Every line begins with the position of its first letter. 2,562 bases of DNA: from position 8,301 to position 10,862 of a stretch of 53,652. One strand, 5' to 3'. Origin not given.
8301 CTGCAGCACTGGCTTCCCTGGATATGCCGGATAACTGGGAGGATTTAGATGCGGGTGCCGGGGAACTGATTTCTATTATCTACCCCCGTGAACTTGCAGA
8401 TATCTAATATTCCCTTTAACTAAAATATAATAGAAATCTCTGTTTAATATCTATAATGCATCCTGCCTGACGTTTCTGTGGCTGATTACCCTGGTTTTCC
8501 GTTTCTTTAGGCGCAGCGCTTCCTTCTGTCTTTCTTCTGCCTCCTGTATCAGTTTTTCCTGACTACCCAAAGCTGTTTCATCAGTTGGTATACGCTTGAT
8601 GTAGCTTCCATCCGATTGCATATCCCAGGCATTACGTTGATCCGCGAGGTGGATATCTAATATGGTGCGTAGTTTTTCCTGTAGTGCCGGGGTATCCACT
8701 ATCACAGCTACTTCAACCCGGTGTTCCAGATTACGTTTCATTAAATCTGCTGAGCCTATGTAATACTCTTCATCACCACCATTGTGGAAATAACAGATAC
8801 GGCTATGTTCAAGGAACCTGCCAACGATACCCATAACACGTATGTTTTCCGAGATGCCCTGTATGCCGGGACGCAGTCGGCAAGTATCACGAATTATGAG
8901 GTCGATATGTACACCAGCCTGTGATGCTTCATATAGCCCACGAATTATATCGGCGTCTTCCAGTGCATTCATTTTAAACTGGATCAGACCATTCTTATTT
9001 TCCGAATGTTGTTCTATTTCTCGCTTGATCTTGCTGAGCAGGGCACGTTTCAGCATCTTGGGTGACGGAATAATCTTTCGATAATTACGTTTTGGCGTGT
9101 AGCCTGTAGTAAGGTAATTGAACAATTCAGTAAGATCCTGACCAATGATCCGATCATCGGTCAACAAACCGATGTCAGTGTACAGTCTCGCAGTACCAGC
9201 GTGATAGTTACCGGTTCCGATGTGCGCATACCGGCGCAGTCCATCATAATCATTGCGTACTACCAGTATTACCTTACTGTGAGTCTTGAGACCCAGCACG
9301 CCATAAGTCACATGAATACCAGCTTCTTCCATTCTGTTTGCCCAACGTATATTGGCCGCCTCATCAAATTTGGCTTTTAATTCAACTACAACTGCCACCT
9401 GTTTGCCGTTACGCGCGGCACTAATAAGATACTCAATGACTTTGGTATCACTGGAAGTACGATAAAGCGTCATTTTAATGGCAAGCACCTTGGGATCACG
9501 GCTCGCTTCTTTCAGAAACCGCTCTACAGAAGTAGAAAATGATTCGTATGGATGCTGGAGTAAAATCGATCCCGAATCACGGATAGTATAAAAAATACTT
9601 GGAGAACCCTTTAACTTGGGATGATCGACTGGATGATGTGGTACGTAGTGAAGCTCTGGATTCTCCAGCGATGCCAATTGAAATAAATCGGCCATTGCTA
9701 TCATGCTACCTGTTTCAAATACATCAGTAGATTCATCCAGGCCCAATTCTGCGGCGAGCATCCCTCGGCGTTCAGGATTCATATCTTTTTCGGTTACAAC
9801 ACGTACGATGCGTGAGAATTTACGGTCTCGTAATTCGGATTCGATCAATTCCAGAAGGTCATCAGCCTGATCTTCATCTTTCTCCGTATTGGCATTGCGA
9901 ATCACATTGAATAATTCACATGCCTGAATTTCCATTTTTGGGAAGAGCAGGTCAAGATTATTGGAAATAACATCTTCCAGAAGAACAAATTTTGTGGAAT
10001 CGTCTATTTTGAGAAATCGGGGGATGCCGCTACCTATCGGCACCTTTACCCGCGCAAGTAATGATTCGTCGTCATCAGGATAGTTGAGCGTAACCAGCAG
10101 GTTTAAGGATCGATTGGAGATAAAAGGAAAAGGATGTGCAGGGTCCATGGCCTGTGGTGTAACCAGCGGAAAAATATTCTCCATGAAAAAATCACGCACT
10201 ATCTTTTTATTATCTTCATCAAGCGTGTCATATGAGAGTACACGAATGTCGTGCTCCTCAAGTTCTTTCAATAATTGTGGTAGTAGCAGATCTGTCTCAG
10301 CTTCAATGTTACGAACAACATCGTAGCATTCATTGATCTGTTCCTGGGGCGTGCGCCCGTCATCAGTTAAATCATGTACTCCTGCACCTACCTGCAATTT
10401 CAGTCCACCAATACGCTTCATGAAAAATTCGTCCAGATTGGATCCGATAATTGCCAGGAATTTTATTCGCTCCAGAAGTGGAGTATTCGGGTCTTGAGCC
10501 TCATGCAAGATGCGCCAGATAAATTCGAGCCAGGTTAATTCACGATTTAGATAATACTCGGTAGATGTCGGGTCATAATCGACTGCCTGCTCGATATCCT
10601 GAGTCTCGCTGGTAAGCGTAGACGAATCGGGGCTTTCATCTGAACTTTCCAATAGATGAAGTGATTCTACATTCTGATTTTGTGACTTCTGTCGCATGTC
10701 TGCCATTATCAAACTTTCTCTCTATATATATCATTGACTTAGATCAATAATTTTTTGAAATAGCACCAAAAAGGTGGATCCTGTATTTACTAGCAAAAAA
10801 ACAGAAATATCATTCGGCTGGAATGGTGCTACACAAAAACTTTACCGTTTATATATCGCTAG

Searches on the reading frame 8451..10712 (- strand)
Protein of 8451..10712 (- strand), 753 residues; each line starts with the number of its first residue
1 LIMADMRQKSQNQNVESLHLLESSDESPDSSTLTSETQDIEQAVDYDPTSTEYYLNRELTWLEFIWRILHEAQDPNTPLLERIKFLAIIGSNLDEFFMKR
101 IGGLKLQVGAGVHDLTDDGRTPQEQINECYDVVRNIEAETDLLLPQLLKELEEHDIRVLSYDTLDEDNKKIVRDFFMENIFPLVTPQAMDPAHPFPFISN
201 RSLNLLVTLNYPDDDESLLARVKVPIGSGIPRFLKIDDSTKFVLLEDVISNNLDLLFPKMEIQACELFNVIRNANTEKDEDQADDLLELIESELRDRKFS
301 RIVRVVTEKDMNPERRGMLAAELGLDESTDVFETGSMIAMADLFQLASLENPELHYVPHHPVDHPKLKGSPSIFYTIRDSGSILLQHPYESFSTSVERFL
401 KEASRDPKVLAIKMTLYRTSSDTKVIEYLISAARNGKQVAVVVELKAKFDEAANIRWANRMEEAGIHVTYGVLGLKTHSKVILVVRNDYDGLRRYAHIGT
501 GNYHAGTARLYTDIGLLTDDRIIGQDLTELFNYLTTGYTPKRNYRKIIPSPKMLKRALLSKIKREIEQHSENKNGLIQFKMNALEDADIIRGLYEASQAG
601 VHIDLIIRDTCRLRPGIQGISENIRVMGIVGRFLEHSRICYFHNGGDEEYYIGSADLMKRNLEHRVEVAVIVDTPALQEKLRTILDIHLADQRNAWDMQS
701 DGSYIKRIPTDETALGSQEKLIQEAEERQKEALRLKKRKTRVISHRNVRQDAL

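Call 17: search_protein_families(library=ncbifam, proteins=[window:8451-10712:-], max_evalue=0.00001)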
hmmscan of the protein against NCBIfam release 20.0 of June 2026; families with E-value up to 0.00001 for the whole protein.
window:8451-10712:- (753 aa): 13 families
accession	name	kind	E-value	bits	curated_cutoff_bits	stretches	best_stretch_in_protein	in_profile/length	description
NF003921.0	PRK05443.2-2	subfamily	3e-293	974.6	701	1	39-734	8-703/707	RNA degradosome polyphosphate kinase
NF003922.0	PRK05443.2-3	equivalog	1e-242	807.3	981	1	21-730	21-733/735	RNA degradosome polyphosphate kinase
TIGR03705.1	poly_P_kin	equivalog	4.4e-235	782.2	465.85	1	53-723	1-672/673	polyphosphate kinase 1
NF003920.0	PRK05443.2-1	equivalog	3.1e-222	739.8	935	1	49-740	7-704/719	RNA degradosome polyphosphate kinase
NF003919.0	PRK05443.1-4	equivalog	1.4e-207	691.4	908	1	39-719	13-699/730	RNA degradosome polyphosphate kinase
NF003918.0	PRK05443.1-2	subfamily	1.3e-206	687.9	691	1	46-727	9-695/697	RNA degradosome polyphosphate kinase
NF003924.0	PRK05443.3-2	equivalog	2.2e-185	618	1058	1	50-724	5-671/699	RNA degradosome polyphosphate kinase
NF003927.0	PRK05443.3-6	equivalog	8e-172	573.2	1042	1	50-745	3-699/717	RNA degradosome polyphosphate kinase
NF003917.0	PRK05443.1-1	subfamily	1.3e-150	503.1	470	1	52-707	5-663/689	RNA degradosome polyphosphate kinase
NF003923.0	PRK05443.3-1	equivalog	9.1e-140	467.1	1116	1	53-723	6-682/692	RNA degradosome polyphosphate kinase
NF003926.0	PRK05443.3-4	equivalog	7.1e-129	431.1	1391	1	54-721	4-667/675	RNA degradosome polyphosphate kinase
NF003925.0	PRK05443.3-3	equivalog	2.9e-128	428.9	707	1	51-725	9-684/688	RNA degradosome polyphosphate kinase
NF010490.0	PRK13912.1-1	equivalog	9.7e-07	29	211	0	412-535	46-156/159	nuclease NucT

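Call 18: search_protein_families(library=pfam, proteins=[window:8451-10712:-], max_evalue=0.00001)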
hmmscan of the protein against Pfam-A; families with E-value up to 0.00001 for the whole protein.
window:8451-10712:- (753 aa): 5 families
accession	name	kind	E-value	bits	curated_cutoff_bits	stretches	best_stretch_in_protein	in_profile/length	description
PF17941.7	PP_kinase_C_1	-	3.6e-70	235.3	25.7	1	373-538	2-165/167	Polyphosphate kinase C-terminal domain 1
PF13090.12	PP_kinase_C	-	6.4e-65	218.2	25.8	1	550-718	4-172/172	Polyphosphate kinase C-terminal domain 2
PF02503.22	PP_kinase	-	4.1e-55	186.8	31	1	168-346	2-183/183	Polyphosphate kinase middle domain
PF13089.11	PP_kinase_N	-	1.4e-33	115.8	23.8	1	54-158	1-106/107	Polyphosphate kinase N-terminal domain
PF13091.12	PLDc_2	-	1.3e-15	57.9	27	2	412-534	12-131/132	PLD-like domain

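Call 81: list_cluster_members(proteins=[window:8451-10712:-, window:4467-6005:-, window:6026-7651:-, window:2249-3691:-, window:43559-45850:-, window:40440-41225:-, window:27533-29038:-, window:22358-24265:+, window:32755-34098:+, window:20086-20892:+])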
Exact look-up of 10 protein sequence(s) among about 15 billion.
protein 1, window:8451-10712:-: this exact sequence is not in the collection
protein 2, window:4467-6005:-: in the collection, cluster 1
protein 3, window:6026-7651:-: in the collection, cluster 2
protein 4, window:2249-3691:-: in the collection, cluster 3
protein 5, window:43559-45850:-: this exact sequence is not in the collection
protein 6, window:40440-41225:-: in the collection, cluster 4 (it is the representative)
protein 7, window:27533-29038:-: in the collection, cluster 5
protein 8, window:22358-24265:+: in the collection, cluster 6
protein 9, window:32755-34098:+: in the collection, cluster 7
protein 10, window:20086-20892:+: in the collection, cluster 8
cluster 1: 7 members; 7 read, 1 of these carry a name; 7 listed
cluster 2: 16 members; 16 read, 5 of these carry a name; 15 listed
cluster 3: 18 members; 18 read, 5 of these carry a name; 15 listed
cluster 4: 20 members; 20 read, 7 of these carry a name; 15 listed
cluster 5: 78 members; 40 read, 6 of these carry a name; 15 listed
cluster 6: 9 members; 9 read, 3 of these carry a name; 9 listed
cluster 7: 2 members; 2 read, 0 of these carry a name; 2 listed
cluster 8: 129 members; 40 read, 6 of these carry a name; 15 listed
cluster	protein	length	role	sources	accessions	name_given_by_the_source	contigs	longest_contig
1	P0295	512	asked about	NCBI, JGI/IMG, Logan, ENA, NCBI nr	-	-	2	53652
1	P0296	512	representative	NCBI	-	-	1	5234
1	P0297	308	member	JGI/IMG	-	exopolyphosphatase/guanosine-5'-triphosphate,3'-diphosphate pyrophosphatase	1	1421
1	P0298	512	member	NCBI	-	-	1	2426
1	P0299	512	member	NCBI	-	-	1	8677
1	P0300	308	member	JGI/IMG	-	-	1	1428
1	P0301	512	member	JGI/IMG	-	-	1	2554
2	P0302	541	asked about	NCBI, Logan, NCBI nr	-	-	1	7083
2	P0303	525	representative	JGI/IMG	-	CHAD domain-containing protein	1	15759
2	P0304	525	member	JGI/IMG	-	CHAD domain-containing protein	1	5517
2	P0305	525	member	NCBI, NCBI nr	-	-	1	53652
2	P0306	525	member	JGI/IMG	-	CHAD domain-containing protein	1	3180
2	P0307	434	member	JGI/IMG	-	CHAD domain-containing protein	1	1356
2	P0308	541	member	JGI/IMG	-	CHAD domain-containing protein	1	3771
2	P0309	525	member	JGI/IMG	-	-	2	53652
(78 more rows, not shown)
